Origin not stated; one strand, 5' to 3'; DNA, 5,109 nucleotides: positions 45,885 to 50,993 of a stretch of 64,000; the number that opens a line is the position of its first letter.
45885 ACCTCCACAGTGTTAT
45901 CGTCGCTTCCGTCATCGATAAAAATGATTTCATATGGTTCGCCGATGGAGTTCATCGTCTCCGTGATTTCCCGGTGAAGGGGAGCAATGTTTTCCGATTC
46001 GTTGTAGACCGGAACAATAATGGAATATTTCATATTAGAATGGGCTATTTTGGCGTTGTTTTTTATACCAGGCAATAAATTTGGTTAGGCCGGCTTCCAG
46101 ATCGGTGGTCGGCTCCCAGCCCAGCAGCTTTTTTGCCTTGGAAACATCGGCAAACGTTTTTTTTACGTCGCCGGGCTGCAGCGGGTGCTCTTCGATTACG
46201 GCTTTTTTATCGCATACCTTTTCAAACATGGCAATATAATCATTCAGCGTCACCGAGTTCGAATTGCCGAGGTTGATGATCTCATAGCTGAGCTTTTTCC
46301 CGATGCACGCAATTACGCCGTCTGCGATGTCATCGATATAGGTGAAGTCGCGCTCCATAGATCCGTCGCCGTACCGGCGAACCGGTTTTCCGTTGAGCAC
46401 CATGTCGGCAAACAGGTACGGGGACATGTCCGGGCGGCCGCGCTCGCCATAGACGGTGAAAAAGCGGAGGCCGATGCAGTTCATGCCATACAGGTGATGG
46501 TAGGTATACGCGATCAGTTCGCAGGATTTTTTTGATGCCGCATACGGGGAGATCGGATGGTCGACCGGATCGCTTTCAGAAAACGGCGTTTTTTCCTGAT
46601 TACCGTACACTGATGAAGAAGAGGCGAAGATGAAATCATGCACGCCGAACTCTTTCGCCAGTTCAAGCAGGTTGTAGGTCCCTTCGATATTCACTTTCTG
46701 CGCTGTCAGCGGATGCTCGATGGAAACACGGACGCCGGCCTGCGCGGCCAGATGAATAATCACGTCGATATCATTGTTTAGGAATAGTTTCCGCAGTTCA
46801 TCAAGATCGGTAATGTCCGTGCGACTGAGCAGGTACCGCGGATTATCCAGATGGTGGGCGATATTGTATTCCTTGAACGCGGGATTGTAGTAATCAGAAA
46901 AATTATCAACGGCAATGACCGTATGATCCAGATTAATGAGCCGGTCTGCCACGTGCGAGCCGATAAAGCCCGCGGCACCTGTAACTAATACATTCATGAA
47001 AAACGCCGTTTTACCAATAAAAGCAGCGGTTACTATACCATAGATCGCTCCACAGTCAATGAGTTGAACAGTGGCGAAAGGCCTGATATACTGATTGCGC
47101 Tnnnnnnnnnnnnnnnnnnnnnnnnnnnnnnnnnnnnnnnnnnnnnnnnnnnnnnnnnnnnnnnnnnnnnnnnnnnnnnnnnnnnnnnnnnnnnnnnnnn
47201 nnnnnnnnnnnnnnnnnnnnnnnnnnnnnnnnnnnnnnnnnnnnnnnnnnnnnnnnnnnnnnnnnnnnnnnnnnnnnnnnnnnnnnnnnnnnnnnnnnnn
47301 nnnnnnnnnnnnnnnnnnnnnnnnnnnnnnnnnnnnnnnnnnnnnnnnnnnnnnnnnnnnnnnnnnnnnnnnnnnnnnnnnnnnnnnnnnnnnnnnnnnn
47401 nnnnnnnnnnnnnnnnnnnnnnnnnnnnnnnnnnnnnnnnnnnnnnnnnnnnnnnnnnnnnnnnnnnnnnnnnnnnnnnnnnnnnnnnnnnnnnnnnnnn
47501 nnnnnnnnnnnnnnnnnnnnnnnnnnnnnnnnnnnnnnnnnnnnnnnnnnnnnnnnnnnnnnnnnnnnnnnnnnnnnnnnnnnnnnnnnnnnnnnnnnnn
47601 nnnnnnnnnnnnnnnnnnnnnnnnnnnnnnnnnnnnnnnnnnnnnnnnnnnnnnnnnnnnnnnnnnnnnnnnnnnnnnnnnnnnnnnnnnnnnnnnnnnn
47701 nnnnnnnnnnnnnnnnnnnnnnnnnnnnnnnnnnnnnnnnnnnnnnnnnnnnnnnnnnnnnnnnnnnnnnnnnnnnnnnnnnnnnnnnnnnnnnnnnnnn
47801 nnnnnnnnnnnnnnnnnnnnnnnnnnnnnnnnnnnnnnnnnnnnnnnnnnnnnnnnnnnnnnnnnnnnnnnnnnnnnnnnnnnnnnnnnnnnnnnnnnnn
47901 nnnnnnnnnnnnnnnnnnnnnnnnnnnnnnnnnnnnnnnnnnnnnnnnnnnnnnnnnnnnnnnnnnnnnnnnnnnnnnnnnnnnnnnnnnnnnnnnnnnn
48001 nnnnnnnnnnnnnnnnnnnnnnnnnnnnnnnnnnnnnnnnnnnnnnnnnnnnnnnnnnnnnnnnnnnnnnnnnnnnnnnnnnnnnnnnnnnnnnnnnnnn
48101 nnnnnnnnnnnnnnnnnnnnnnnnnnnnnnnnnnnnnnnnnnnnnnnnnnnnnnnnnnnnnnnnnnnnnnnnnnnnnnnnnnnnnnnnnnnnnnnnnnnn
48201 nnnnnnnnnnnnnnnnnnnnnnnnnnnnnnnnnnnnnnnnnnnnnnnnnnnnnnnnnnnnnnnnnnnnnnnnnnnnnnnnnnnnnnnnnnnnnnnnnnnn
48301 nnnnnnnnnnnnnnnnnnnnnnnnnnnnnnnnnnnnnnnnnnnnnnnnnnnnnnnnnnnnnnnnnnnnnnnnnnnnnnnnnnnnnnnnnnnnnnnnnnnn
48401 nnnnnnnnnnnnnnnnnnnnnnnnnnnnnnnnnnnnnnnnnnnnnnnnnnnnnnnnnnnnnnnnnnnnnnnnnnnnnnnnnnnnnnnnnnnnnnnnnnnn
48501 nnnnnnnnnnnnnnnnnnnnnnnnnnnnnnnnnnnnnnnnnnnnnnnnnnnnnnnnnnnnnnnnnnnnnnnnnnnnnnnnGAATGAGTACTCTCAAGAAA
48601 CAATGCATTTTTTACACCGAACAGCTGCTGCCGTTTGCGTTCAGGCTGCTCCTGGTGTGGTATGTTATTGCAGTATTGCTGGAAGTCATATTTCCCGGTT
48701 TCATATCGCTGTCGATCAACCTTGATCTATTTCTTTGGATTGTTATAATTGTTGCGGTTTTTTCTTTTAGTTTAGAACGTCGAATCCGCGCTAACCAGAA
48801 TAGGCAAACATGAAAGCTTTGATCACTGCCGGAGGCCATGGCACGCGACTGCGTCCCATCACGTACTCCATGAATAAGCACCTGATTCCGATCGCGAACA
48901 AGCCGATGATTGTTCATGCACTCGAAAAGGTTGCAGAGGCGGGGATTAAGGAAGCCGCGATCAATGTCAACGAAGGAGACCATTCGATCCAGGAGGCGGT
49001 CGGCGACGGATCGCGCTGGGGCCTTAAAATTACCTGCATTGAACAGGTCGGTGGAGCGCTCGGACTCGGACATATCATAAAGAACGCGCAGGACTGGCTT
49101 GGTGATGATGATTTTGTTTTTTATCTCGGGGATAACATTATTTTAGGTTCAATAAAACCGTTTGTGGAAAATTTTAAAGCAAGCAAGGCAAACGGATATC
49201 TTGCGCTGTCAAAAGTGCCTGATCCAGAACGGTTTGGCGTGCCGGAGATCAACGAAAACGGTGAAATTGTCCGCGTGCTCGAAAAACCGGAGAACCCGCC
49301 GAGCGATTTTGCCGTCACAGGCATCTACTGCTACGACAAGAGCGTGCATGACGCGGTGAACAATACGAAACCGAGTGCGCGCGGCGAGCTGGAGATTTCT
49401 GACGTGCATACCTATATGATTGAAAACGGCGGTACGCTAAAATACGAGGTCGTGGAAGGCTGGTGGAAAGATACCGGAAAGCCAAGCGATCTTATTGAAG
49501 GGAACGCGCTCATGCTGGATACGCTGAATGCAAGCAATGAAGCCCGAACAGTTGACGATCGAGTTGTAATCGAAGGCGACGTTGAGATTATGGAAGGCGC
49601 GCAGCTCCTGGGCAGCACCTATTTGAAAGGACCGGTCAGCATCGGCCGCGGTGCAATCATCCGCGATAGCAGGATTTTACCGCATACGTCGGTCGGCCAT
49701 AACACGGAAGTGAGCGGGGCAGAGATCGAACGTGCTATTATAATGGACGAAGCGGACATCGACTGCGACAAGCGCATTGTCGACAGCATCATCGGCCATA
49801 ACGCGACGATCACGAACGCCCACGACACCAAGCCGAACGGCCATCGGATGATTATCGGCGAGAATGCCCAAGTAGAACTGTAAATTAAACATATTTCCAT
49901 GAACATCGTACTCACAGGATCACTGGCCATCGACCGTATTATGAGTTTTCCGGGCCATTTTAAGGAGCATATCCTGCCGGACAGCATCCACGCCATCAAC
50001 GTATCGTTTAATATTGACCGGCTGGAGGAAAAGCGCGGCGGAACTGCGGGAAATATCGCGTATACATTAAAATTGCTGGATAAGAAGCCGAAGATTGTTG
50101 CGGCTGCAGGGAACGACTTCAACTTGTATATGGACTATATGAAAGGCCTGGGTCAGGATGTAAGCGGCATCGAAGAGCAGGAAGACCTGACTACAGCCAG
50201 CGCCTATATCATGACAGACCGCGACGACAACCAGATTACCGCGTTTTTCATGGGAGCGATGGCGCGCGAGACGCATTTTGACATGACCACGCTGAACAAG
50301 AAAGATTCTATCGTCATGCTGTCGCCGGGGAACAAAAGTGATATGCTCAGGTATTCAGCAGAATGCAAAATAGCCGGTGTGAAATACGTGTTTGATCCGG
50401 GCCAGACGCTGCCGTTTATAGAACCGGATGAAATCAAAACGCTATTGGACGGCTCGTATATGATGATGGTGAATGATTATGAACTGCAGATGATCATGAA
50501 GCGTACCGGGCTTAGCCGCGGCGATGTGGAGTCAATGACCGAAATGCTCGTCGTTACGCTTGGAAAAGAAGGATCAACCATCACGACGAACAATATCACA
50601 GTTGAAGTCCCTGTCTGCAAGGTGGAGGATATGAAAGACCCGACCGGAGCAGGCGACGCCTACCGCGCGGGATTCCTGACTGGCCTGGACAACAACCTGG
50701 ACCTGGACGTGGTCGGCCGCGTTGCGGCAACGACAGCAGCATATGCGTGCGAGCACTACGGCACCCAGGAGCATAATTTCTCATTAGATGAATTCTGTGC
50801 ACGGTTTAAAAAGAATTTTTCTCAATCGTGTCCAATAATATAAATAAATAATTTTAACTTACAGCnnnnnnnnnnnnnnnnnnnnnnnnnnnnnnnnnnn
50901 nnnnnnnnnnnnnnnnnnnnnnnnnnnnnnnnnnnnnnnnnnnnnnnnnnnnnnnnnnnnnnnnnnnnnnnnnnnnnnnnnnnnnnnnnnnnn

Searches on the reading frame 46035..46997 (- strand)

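Call 47: search_protein_families(library=pfam, proteins=[window:46035-46997:-], max_evalue=0.00001)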
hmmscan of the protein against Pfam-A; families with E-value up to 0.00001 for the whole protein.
window:46035-46997:- (320 aa): 7 families
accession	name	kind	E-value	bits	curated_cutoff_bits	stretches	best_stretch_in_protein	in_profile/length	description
PF16363.11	GDP_Man_Dehyd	-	2.8e-64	218.1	27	1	4-306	1-331/332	GDP-mannose 4,6 dehydratase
PF01370.27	Epimerase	-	2.1e-60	204.6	20.9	1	3-244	1-240/240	NAD dependent epimerase/dehydratase family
PF01073.25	3Beta_HSD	-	3e-23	82.7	22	1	4-230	1-227/280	3-beta hydroxysteroid dehydrogenase/isomerase family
PF04321.23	RmlD_sub_bind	-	1.7e-19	70.4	27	1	1-255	1-224/287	RmlD substrate binding domain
PF02719.21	Polysacc_synt_2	-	8.5e-17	61.7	20.2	1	3-263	1-248/293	Polysaccharide biosynthesis protein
PF07993.18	NAD_binding_4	-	1.2e-10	41.4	20.1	1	5-174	1-199/258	Male sterility protein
PF13460.12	NAD_binding_10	-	2.3e-07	31.3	27.2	1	7-158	1-126/184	NAD(P)H-binding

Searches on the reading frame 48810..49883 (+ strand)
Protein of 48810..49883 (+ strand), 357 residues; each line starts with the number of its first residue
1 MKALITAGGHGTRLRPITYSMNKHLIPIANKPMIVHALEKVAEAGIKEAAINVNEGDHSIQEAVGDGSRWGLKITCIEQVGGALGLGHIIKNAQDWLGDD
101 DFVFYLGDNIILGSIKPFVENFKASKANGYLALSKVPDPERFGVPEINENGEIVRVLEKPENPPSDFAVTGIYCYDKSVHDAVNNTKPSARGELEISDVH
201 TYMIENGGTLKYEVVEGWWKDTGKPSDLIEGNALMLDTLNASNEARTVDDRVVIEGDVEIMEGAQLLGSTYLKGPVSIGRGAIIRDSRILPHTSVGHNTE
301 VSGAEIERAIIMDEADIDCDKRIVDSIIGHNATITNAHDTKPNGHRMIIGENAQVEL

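Call 15: search_protein_families(library=pfam, proteins=[window:48810-49883:+])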
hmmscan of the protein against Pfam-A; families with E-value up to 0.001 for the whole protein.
window:48810-49883:+ (357 aa): 5 families
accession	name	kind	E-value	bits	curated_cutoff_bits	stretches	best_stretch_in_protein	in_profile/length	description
PF00483.29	NTP_transferase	-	2.6e-51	175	21.2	1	2-235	1-242/245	Nucleotidyl transferase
PF12804.13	NTP_transf_3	-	3.7e-08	34.1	27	1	3-111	1-98/160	MobA-like NTP transferase domain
PF25084.1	LbH_EIF2B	-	9.1e-07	29.3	54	1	264-342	10-89/105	EIF2B subunit epsilon LbH domain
PF00132.30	Hexapep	-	2.2e-05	24.4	27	0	257-285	1-29/36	Bacterial transferase hexapeptide (six repeats)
PF24894.1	Hexapep_GlmU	-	0.00076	20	23.3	0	278-336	21-79/104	GlmU-like, C-terminal hexapeptide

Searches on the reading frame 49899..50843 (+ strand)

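Call 15: search_protein_families(library=pfam, proteins=[window:49899-50843:+])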
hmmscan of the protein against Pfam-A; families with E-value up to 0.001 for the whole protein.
window:49899-50843:+ (314 aa): 1 family
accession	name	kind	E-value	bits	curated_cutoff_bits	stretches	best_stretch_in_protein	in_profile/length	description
PF00294.29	PfkB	-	4.1e-36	125.3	25.8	1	34-291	24-297/302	pfkB family carbohydrate kinase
